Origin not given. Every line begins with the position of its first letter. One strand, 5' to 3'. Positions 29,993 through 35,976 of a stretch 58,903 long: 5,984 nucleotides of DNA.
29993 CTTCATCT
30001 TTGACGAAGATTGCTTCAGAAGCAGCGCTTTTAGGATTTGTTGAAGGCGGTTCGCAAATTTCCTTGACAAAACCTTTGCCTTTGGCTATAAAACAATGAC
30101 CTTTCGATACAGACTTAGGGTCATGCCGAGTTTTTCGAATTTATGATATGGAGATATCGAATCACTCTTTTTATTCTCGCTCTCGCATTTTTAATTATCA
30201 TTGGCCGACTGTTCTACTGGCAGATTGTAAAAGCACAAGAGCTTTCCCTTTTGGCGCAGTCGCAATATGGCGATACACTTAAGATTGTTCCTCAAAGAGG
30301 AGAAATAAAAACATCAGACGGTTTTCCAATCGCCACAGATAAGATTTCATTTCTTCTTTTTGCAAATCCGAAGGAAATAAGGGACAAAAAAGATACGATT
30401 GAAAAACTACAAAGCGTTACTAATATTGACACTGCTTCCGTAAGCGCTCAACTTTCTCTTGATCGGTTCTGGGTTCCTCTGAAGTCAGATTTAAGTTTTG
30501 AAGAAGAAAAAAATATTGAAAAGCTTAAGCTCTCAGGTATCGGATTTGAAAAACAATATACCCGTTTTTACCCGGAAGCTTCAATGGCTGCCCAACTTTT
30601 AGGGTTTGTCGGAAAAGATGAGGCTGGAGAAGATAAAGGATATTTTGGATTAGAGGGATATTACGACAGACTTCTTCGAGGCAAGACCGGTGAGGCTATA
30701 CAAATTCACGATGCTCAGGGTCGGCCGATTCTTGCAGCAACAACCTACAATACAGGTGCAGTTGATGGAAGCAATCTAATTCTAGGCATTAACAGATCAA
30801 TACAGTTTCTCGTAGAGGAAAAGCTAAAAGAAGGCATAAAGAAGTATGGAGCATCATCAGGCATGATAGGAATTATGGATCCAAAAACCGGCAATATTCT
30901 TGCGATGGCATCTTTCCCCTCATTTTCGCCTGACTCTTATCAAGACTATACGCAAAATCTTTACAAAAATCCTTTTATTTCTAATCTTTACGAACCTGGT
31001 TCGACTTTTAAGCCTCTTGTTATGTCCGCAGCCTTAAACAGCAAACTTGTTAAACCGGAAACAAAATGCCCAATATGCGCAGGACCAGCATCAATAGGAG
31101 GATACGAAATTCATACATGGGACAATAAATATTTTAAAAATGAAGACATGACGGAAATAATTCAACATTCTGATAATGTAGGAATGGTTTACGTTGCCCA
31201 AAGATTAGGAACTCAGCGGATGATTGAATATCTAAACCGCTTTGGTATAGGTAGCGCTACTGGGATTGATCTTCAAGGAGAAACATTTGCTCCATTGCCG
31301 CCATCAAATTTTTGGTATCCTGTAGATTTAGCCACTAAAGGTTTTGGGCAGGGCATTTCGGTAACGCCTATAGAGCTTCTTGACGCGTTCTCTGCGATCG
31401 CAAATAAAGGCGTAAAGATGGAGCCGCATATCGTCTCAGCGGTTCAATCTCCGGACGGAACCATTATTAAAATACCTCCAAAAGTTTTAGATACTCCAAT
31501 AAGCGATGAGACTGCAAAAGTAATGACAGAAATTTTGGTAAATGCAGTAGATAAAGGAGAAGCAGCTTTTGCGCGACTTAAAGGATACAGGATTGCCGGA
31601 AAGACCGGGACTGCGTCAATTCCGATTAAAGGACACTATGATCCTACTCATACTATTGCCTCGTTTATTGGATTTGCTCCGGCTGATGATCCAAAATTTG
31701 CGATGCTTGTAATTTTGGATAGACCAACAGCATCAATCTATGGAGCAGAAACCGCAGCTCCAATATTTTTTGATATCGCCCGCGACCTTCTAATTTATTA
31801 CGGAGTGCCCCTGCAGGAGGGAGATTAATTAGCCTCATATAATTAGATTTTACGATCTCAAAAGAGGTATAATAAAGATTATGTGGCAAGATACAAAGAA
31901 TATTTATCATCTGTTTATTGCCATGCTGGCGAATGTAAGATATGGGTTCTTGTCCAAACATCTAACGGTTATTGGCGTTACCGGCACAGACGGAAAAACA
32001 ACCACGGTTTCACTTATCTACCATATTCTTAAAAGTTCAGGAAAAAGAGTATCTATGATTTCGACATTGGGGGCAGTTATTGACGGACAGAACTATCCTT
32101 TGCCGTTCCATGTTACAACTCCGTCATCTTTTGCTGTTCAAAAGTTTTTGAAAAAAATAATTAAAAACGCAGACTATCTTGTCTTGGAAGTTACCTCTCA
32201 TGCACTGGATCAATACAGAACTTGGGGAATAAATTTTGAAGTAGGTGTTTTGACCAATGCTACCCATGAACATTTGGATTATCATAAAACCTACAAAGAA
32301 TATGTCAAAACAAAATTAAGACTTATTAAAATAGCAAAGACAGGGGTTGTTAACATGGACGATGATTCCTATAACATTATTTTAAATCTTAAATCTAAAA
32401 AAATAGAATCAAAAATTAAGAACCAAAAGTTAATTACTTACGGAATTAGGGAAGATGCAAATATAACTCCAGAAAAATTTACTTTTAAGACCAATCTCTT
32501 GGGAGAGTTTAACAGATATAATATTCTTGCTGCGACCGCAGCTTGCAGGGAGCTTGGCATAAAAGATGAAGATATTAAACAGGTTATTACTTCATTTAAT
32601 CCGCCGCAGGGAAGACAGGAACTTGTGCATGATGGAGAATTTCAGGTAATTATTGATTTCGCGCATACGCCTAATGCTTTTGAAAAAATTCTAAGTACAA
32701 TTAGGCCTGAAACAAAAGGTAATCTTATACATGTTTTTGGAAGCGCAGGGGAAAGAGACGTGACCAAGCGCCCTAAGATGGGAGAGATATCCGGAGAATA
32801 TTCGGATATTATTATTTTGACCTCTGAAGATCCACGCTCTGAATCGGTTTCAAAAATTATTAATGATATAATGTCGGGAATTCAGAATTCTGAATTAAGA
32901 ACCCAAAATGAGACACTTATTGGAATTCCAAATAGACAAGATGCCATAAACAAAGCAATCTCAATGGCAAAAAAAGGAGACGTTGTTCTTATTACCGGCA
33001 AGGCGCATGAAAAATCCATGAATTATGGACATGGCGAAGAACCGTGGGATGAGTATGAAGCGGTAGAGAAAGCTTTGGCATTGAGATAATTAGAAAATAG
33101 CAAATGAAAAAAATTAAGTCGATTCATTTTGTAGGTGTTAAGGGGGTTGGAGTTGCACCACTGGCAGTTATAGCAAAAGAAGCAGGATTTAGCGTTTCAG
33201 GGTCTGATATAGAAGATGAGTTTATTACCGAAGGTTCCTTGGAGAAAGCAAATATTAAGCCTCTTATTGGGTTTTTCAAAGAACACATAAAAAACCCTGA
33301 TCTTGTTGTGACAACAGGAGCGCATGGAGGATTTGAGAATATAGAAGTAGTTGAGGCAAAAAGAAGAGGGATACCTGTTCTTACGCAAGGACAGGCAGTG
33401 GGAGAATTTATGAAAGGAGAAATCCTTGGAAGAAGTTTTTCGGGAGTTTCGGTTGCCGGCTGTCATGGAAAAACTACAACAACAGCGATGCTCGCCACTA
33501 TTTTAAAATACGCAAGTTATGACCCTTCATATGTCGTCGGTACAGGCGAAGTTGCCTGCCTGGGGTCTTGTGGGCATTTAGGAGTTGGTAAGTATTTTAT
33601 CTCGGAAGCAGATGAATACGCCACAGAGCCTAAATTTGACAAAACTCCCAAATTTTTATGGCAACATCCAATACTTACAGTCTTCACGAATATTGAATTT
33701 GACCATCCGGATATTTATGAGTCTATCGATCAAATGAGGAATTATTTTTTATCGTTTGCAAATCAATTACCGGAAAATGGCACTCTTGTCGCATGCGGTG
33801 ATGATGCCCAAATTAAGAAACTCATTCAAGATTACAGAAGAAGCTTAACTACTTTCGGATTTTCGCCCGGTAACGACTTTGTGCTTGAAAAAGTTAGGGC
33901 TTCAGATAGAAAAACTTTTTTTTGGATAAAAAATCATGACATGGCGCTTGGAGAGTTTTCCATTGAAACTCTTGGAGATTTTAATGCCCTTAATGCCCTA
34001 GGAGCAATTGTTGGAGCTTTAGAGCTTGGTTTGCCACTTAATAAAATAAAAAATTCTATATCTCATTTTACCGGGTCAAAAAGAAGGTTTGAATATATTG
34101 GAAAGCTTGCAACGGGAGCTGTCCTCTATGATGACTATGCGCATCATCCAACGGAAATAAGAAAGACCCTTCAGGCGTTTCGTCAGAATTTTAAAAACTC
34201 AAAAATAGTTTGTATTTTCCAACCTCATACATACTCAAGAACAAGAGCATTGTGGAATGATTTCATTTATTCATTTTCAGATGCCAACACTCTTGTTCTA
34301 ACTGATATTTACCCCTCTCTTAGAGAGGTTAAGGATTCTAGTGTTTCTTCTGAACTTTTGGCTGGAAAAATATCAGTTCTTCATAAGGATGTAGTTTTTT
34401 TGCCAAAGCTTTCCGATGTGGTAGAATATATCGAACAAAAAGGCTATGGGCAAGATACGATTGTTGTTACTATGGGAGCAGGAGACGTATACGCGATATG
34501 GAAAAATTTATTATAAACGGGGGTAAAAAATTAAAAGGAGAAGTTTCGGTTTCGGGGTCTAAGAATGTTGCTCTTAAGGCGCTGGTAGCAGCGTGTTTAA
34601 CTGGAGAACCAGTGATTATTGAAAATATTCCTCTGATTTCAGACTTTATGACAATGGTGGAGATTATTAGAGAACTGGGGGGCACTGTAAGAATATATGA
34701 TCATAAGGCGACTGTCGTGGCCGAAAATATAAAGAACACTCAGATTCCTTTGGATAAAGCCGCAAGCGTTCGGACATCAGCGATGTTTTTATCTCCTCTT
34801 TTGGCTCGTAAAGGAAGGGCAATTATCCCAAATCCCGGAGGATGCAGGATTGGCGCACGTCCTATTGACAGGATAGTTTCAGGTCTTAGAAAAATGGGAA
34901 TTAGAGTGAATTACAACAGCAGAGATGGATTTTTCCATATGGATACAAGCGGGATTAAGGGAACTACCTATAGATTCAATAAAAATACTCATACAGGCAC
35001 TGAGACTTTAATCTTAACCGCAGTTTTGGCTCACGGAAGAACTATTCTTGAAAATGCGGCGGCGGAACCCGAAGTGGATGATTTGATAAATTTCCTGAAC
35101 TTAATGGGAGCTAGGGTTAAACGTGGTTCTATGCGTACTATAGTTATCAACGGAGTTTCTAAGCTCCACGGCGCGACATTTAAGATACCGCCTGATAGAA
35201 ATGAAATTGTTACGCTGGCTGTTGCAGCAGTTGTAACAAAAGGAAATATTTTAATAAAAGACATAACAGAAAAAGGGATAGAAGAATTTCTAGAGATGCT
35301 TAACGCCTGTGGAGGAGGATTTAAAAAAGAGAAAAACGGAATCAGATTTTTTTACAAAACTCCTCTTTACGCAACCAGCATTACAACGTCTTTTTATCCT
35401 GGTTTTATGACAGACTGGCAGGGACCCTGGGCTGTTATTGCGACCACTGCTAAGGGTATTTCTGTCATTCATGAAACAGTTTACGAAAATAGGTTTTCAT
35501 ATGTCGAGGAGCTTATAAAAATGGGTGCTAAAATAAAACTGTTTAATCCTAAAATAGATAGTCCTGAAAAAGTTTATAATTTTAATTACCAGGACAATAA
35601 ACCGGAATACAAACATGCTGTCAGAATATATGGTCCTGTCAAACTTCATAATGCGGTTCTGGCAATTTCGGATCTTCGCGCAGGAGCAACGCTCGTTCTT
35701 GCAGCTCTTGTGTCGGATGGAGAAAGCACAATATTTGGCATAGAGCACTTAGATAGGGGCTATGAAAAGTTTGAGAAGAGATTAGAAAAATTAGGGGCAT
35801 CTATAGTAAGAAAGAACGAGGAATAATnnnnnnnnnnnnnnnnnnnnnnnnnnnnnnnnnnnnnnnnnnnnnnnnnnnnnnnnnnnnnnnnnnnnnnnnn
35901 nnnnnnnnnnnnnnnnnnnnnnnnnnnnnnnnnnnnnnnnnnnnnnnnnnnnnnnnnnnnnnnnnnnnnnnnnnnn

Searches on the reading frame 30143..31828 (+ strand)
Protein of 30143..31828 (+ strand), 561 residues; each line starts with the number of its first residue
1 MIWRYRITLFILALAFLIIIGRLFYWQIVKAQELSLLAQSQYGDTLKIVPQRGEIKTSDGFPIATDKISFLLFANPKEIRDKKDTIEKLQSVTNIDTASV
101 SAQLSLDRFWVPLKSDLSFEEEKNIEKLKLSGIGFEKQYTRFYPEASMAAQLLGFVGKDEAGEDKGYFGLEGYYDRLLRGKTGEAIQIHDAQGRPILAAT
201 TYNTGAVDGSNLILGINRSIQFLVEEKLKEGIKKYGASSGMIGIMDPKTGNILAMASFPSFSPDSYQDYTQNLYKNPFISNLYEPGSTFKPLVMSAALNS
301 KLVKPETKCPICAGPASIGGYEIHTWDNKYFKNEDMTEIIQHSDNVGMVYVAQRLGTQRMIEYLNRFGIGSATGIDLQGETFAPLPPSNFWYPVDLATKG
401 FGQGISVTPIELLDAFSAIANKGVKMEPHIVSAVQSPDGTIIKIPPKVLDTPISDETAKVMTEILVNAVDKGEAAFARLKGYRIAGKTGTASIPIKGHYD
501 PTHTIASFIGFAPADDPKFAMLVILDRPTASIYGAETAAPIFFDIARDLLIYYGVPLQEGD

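Call 32: search_protein_families(library=pfam, proteins=[window:30143-31828:+], max_evalue=0.00001)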
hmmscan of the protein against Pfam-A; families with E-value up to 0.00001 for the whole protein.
window:30143-31828:+ (561 aa): 2 families
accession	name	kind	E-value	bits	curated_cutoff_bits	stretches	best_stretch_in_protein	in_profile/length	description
PF00905.27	Transpeptidase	-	8.5e-73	245.6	22.1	1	240-545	1-297/299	Penicillin binding protein transpeptidase domain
PF03717.20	PBP_dimer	-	4e-20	73.4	24.4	1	48-196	2-176/180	Penicillin-binding Protein dimerisation domain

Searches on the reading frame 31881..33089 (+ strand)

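Call 32: search_protein_families(library=pfam, proteins=[window:31881-33089:+], max_evalue=0.00001)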
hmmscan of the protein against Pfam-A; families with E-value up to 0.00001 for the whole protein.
window:31881-33089:+ (402 aa): 2 families
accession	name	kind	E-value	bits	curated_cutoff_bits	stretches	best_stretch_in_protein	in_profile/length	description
PF08245.18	Mur_ligase_M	-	1.6e-41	142.9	24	1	33-222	1-200/200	Mur ligase middle domain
PF02875.26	Mur_ligase_C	-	7.8e-29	101.5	28.4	1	244-374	1-126/127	Mur ligase, glutamate ligase domain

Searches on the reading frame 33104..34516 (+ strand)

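Call 32: search_protein_families(library=pfam, proteins=[window:33104-34516:+], max_evalue=0.00001)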
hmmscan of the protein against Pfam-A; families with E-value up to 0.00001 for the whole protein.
window:33104-34516:+ (470 aa): 3 families
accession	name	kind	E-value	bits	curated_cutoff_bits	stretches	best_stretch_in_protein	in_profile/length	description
PF08245.18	Mur_ligase_M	-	1.1e-19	71.7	24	1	117-303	1-198/200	Mur ligase middle domain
PF02875.26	Mur_ligase_C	-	2.4e-18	67.6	28.4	1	327-460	1-127/127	Mur ligase, glutamate ligase domain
PF01225.30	Mur_ligase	-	1.7e-15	57.5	21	1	7-105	2-93/95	Mur ligase family, catalytic domain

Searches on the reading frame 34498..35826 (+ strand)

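Call 32: search_protein_families(library=pfam, proteins=[window:34498-35826:+], max_evalue=0.00001)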
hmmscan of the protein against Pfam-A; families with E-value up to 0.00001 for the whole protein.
window:34498-35826:+ (442 aa): 1 family
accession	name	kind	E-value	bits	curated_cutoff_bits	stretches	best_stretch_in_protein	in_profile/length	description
PF00275.25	EPSP_synthase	-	3.4e-80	270.2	22.8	1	7-429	2-417/417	EPSP synthase (3-phosphoshikimate 1-carboxyvinyltransferase)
